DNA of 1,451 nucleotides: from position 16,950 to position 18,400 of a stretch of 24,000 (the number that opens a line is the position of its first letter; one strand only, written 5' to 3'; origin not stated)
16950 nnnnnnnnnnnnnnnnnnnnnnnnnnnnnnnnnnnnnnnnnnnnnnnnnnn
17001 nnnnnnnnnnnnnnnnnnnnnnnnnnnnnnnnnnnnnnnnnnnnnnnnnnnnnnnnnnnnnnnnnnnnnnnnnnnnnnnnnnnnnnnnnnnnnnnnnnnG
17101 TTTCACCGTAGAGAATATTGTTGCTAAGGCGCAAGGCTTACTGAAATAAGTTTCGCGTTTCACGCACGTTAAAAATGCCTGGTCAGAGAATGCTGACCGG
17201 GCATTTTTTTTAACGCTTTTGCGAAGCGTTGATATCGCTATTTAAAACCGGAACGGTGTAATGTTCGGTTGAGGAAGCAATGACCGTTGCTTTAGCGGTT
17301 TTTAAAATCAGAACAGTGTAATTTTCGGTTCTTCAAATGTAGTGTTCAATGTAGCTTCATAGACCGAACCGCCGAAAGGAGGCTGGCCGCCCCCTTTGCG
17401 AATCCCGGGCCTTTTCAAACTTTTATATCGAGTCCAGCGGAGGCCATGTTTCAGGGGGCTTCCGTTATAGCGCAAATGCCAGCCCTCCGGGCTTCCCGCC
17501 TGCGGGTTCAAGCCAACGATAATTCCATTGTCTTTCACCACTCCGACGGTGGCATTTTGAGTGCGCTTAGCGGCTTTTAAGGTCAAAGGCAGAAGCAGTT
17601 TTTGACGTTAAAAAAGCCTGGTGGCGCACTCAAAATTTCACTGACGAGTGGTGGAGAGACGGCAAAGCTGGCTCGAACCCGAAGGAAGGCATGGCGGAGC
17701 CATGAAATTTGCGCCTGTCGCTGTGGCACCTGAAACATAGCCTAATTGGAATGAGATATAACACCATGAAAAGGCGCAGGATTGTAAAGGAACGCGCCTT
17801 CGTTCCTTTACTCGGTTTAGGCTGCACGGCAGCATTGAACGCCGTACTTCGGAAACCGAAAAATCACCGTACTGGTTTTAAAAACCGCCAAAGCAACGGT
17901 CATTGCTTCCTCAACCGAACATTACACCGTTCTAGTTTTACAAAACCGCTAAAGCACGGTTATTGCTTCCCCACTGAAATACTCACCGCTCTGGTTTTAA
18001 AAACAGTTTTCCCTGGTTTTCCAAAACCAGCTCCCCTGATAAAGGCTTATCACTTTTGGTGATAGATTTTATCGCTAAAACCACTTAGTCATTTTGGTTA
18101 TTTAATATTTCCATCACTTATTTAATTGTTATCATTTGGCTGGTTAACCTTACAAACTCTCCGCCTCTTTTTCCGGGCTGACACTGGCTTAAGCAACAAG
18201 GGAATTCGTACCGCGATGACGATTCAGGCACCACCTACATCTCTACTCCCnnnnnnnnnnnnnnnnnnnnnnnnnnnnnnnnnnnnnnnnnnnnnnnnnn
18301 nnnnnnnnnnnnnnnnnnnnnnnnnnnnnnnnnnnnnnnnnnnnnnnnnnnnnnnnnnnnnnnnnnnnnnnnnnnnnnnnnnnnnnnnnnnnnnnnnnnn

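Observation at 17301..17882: Large imperfect palindrome at the tktA|cysJ junction whose diverged arms keep local hairpins by compensatory substitution (candidate paired structured RNAs or ssDNA-hairpin element)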

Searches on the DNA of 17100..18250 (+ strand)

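Call 5: search_rna_families(source=window, start=17100, end=18250, threshold=evalue, max_evalue=10, show_alignments=3)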
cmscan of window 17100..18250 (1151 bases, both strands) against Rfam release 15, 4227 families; matches with E-value up to 10: 6.
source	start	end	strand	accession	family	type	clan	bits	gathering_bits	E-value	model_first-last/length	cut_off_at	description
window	17160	17211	+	RF02399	NsiR1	Gene; sRNA;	-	20.9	39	0.21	1-60/60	no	Nitrogen stress-induced RNA 1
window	17561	17630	+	RF03304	mir-1744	Gene; miRNA;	-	19.2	73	0.47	1-75/75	no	mir-1744 microRNA precursor family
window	17125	17211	+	RF00506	Thr_leader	Cis-reg; leader;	-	18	55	1.6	1-118/118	no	Threonine operon leader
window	17175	17268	-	RF02236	asX2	Gene; sRNA;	-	16.6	70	2.3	1-87/87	no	Xanthomonas sRNA asX2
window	17417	17506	+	RF00627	P15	Gene;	-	15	70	2.3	1-119/119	no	Pseudomonas sRNA P15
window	17873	17967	-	RF02484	GlsR21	Gene; snRNA; snoRNA; HACA-box;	-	14.9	100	7.9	1-112/112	no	Small nucleolar RNA GlsR21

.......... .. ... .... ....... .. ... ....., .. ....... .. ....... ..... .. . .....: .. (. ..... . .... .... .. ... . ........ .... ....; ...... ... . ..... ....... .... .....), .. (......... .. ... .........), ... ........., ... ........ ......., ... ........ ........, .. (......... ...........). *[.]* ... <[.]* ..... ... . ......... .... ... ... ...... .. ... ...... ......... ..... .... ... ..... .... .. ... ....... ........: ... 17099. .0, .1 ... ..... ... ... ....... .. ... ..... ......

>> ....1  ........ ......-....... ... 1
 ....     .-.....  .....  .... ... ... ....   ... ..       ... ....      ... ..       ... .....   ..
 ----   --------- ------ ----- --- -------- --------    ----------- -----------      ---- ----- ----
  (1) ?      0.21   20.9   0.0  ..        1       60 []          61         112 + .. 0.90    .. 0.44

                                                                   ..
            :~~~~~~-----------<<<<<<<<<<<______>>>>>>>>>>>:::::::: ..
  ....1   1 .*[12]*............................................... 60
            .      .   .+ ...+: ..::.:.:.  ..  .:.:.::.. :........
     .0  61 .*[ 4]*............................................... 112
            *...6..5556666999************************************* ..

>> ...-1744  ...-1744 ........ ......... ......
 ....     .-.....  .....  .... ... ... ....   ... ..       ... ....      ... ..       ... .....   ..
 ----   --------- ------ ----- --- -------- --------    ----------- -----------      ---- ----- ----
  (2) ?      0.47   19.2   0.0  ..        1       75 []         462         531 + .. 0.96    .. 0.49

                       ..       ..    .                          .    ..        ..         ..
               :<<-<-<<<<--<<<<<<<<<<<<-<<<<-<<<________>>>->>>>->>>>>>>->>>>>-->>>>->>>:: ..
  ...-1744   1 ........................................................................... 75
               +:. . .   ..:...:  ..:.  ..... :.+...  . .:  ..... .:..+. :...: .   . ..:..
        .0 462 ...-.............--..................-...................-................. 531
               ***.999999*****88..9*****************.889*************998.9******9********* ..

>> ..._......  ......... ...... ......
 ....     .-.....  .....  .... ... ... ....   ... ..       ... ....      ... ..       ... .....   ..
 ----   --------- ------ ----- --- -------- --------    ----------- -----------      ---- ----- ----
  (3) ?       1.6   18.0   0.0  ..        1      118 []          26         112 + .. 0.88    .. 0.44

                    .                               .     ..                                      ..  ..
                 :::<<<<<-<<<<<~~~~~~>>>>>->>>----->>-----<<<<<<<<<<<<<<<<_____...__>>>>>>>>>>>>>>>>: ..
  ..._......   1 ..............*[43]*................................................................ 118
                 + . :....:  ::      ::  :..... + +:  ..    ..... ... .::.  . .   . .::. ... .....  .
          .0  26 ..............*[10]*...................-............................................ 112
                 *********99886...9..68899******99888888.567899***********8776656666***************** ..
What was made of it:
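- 17171..17215 (+): tktA intrinsic terminator (hairpin plus T-run). It lies just outside the element and is bidirectional in form. The NsiR1 and Thr_leader hits in Rfam are generic terminator matches only (call 5).
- On CsrA/RsmA-sequestering RNA: No CsrB, CsrC or Rsm model hit appeared even at E<=10 (call 5).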

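Call 14: search_dna_similar(query=window:17150-18216:+, collection=plasmids, mode=distant, max_rows=20)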
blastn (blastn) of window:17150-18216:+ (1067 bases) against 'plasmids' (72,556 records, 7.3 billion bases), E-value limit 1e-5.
Records with a match: 2; places in all: 2; records where one place covers at least 80% of the query: 0.
Best place of each record, by identity: 80-90% 1; 60-80% 1.
By first word of the organism name: Klebsiella 2.
By predicted mobility (MOB-suite, as given by PLSDB): non-mobilizable 2.
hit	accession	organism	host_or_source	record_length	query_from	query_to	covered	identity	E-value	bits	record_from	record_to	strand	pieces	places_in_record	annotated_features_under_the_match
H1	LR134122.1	Klebsiella aerogenes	not available: to be reported later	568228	926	1034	10%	76.8%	2e-10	75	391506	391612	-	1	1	none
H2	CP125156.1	Klebsiella pneumoniae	-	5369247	926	982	5%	86.0%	3e-8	68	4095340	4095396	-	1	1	none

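Call 15: search_dna_similar(query=window:17150-18216:+, collection=ecoli_genomes, mode=distant, max_rows=20)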
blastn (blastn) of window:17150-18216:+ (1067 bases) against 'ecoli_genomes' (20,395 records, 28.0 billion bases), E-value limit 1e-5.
No match.
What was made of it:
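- On ERIC/IRU and other E. coli-type intergenic repeats: blastn (word 11) of 17150-18216 against 5,426 E. coli genomes gave no match (call 15).
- Closest known: REPINs / BIMEs. Different: There is no sequence similarity to E. coli repeats (call 15).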

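Call 16: search_dna_similar(query=window:17150-18216:+, collection=phages, mode=distant, max_rows=20)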
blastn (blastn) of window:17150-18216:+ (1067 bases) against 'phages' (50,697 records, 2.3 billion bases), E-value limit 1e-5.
Records with a match: 1; places in all: 1; records where one place covers at least 80% of the query: 0.
Best place of each record, by identity: 80-90% 1.
By first word of the organism name: Salmonella 1.
By host as written in the record: Homo sapiens 1.
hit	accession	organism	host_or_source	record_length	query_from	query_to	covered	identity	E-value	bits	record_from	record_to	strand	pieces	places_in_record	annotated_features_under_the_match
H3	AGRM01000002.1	Salmonella enterica subsp. houtenae str. ATCC BAA-1581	Homo sapiens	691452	921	982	6%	87.1%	2e-11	77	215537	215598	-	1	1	none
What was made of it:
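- Tried and rejected: blastn against plasmids, phages and E. coli genomes: only the cysJ promoter matched (calls 14-16).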

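Call 69: search_rna_families(sources=[L024, L025], threshold=evalue, max_evalue=10)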
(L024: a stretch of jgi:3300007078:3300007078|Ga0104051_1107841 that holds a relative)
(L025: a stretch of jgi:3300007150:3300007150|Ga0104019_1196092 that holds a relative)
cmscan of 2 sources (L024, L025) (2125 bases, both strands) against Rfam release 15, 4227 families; matches with E-value up to 10: 54.
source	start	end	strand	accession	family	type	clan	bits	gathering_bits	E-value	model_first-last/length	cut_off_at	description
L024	46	249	-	RF00885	MIR821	Gene; miRNA;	-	70.2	249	4.8e-12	1-275/275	no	MIR821 microRNA precursor family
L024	708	911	-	RF00885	MIR821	Gene; miRNA;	-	70.2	249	4.8e-12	1-275/275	no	MIR821 microRNA precursor family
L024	708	911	+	RF00885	MIR821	Gene; miRNA;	-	68.8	249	1e-11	1-275/275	no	MIR821 microRNA precursor family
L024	46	249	+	RF00885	MIR821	Gene; miRNA;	-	68.8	249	1e-11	1-275/275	no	MIR821 microRNA precursor family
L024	60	233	+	RF04143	MIR869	Gene; miRNA;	-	61.9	330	3e-13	1-298/298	no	MIR869 microRNA precursor family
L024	722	895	+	RF04143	MIR869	Gene; miRNA;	-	61.9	330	3e-13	1-298/298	no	MIR869 microRNA precursor family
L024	111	182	-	RF00994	mir-1255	Gene; miRNA;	-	42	63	4.2e-07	1-67/67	no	mir-1255 microRNA precursor family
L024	110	182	-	RF03790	MIR8008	Gene; miRNA;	-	40.5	66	1.7e-06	1-55/55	no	MIR8008 microRNA precursor family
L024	772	844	-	RF03790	MIR8008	Gene; miRNA;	-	40.5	66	1.7e-06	1-55/55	no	MIR8008 microRNA precursor family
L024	112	184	+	RF03790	MIR8008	Gene; miRNA;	-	38.1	66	7.7e-06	1-55/55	no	MIR8008 microRNA precursor family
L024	774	846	+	RF03790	MIR8008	Gene; miRNA;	-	38.1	66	7.7e-06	1-55/55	no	MIR8008 microRNA precursor family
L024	107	187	-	RF00810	mir-85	Gene; miRNA;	-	30.5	68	0.0022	1-82/82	no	mir-85 microRNA precursor family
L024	769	849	-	RF00810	mir-85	Gene; miRNA;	-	30.5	68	0.0022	1-82/82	no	mir-85 microRNA precursor family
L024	65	176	+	RF04342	Plastid-psbA-1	Cis-reg;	CL00153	27.2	54.3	0.86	1-114/114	no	Plastid-psbA-1 3UTR RNA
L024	727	838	+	RF04342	Plastid-psbA-1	Cis-reg;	CL00153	27.2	54.3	0.86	1-114/114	no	Plastid-psbA-1 3UTR RNA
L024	126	168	-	RF00972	mir-651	Gene; miRNA;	-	26.9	106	0.013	1-86/86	no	mir-651 microRNA precursor family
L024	788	830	-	RF00972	mir-651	Gene; miRNA;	-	26.9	106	0.013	1-86/86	no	mir-651 microRNA precursor family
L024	410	542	-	RF04168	MIR839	Gene; miRNA;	-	24.1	200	0.046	1-267/267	no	MIR839 microRNA precursor family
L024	98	201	-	RF00746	mir-454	Gene; miRNA;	-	24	60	0.027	1-103/103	no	mir-454 microRNA precursor family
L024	760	863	-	RF00746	mir-454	Gene; miRNA;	-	24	60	0.027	1-103/103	no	mir-454 microRNA precursor family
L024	118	188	-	RF04342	Plastid-psbA-1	Cis-reg;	CL00153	23.7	54.3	3.8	50-114/114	no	Plastid-psbA-1 3UTR RNA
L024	780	850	-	RF04342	Plastid-psbA-1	Cis-reg;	CL00153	23.7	54.3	3.8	50-114/114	no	Plastid-psbA-1 3UTR RNA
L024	774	843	-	RF00845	MIR158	Gene; miRNA;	-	23.5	67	0.16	1-100/100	no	MIR158 microRNA precursor family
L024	114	231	-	RF02432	SpF25_sRNA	Gene; sRNA;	-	23.3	48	0.73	1-102/102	no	Streptococcus sRNA SpF25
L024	776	893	-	RF02432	SpF25_sRNA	Gene; sRNA;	-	23.3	48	0.73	1-102/102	no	Streptococcus sRNA SpF25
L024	11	42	+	RF00976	mir-583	Gene; miRNA;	-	21.5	80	0.32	1-62/62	no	mir-583 microRNA precursor family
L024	673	704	+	RF00976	mir-583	Gene; miRNA;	-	21.5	80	0.32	1-62/62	no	mir-583 microRNA precursor family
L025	459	490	+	RF00976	mir-583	Gene; miRNA;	-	21.5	80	0.32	1-62/62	no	mir-583 microRNA precursor family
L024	115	179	-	RF01991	SECIS_5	Cis-reg;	-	21.4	50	0.76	1-66/66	no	Selenocysteine insertion sequence 5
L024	777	841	-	RF01991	SECIS_5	Cis-reg;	-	21.4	50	0.76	1-66/66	no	Selenocysteine insertion sequence 5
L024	112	185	+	RF00616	LhrC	Gene; sRNA;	CL00114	21.1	110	4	1-111/111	no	Listeria LhrC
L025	200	327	+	RF04174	MIR4208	Gene; miRNA;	-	21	140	4.1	1-191/191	no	MIR4208 microRNA precursor family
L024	79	180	+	RF02432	SpF25_sRNA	Gene; sRNA;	-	20.7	48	2.7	1-102/102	no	Streptococcus sRNA SpF25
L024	741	842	+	RF02432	SpF25_sRNA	Gene; sRNA;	-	20.7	48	2.7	1-102/102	no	Streptococcus sRNA SpF25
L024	11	42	-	RF00976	mir-583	Gene; miRNA;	-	20.5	80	0.62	1-62/62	no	mir-583 microRNA precursor family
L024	673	704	-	RF00976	mir-583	Gene; miRNA;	-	20.5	80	0.62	1-62/62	no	mir-583 microRNA precursor family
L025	459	490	-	RF00976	mir-583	Gene; miRNA;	-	20.5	80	0.63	1-62/62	no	mir-583 microRNA precursor family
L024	64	187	-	RF02903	AaHKsRNA96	Gene; antisense;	-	18.8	43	6.5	1-117/117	no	Aggregatibacter sRNA 96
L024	726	849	-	RF02903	AaHKsRNA96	Gene; antisense;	-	18.8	43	6.5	1-117/117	no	Aggregatibacter sRNA 96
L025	456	500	-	RF01341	CRISPR-DR30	Gene; CRISPR;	-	18.8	50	2.8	1-38/38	no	CRISPR RNA direct repeat element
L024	790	887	-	RF02759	LasI_thermometer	Cis-reg; thermoregulator;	-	18.4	76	3.6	1-110/110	no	LasI 5' UTR ROSE like thermometer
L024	128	225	-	RF02759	LasI_thermometer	Cis-reg; thermoregulator;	-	18.4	76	3.6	1-110/110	no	LasI 5' UTR ROSE like thermometer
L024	785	865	-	RF01459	rliE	Gene; sRNA;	-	18.1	90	5.8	114-182/222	no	Listeria sRNA rliE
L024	123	203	-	RF01459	rliE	Gene; sRNA;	-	18.1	90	5.8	114-182/222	no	Listeria sRNA rliE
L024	120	175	+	RF00845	MIR158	Gene; miRNA;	-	18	67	4.8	1-100/100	no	MIR158 microRNA precursor family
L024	782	837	+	RF00845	MIR158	Gene; miRNA;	-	18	67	4.8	1-100/100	no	MIR158 microRNA precursor family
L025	777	992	+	RF04168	MIR839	Gene; miRNA;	-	17.4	200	2.1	1-267/267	no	MIR839 microRNA precursor family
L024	7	41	-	RF00568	SNORA26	Gene; snRNA; snoRNA; HACA-box;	CL00032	16.7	40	9.8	71-106/122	no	Small nucleolar RNA SNORA26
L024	669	703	-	RF00568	SNORA26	Gene; snRNA; snoRNA; HACA-box;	CL00032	16.7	40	9.8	71-106/122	no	Small nucleolar RNA SNORA26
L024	8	52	-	RF01341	CRISPR-DR30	Gene; CRISPR;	-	16.5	50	9.4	1-38/38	no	CRISPR RNA direct repeat element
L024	670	714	-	RF01341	CRISPR-DR30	Gene; CRISPR;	-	16.5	50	9.4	1-38/38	no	CRISPR RNA direct repeat element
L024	389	471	-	RF02924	skipping-rope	Gene; sRNA;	-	14.9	36.7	6.2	1-80/80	no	skipping-rope RNA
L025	220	314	+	RF02180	ST7-AS1_2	Gene; lncRNA;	-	14.8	50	3.2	1-110/110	no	ST7 antisense RNA 1 conserved region 2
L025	844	938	+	RF02180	ST7-AS1_2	Gene; lncRNA;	-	14.8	50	3.2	1-110/110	no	ST7 antisense RNA 1 conserved region 2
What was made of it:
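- On Any Rfam 15 family (including CsrB/CsrC/RsmX-Z, HEARO, IS605-orfB, riboswitches, ribozymes): At E<=10 the hits are only a generic terminator or long-hairpin miRNA-precursor models, on W, L024 and L025 (calls 5, 69).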

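Call 80: build_rna_model(alignment_id=A4, structure=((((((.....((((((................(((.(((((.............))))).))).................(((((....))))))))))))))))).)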
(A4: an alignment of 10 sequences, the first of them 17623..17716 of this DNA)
Model R1 built from alignment A4 (10 sequences, 108 columns); structure: as given.
model positions 100; base pairs 25; branch points 1; effective number of sequences 1.39; information 0.591 bits per position. Calibrated on 0.2 Mb of random sequence (short: E-values are rough).
structure used (alignment columns):
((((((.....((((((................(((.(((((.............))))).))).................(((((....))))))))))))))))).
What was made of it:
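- Only about 3 deeply diverged subtypes exist; the covariance model gives an effective sequence number of 1.39 (call 80).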

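Call 81: search_with_rna_model(model_id=R1, sources=[window, L001, L002, L003, L004, L005, L019, L020, L021, L022, L023, L024, L025], max_evalue=1, make_alignment=true)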
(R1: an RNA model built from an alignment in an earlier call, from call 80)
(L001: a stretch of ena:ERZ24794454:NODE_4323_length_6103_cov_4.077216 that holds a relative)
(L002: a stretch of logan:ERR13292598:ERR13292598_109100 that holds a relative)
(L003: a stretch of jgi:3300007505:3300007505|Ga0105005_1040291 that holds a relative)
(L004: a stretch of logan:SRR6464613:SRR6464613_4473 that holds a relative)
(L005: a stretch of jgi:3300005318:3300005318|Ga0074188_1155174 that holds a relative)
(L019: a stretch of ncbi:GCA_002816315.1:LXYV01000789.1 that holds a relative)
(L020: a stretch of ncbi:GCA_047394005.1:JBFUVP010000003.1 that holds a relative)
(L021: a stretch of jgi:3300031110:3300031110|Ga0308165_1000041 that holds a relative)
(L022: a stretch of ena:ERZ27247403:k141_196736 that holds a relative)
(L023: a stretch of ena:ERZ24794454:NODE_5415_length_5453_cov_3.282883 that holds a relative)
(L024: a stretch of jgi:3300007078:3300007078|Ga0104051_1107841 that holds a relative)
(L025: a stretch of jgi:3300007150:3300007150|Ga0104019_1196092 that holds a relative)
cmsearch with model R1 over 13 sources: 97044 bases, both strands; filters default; matches with E-value up to 1: 13.
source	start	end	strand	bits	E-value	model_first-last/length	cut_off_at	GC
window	17468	17567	-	111.6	7.7e-24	1-100/100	no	0.57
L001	163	262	-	110.9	1.1e-23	1-100/100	no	0.58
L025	293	392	+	106.6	1.1e-22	1-100/100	no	0.59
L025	917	1016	+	106.6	1.1e-22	1-100/100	no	0.59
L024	347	445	-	106.6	1.2e-22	1-100/100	no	0.52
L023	273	372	+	104.9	2.9e-22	1-100/100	no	0.55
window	17623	17716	+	99.2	6.3e-21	1-100/100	no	0.56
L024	507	606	+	92.7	2.2e-19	1-100/100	no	0.52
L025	128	232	-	89.4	1.3e-18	1-100/100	no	0.53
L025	752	856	-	89.4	1.3e-18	1-100/100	no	0.53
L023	96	201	-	87.4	4e-18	1-100/100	no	0.58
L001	340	446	+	86.1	8.1e-18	1-100/100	no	0.59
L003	1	50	+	36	5.5e-06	52-100/100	5'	0.64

Alignment A6: 13 matches aligned to the model, 108 columns, each read 5' to 3' on its own strand. Consensus structure (alignment columns), stored with it:
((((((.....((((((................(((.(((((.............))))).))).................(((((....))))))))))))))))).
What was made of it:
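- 17469..17567 (-): Left arm (A type), inner domain I. Helix P1 pairs 17562-17567 with 17469-17474. Helix P2 pairs 17551-17556 with 17475-17480. It also holds hairpin P4 and hairpin H1 (17481-17493, GGA triloop). Covariance model R1 scores 111.6 bits here (call 81).
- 17623..17716 (+): Right arm (B type), inner domain I. Helix P1 pairs 17623-17628 with 17710-17715. Helix P2 pairs 17634-17639 with 17704-17709. It also holds hairpin P4 and hairpin H1 (17690-17704, GGA triloop). Model R1 scores 99.2 bits here (call 81).
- Tried and rejected: Model R1 found no extra copies in the window or in the Rahnella and Ewingella loci (call 81).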
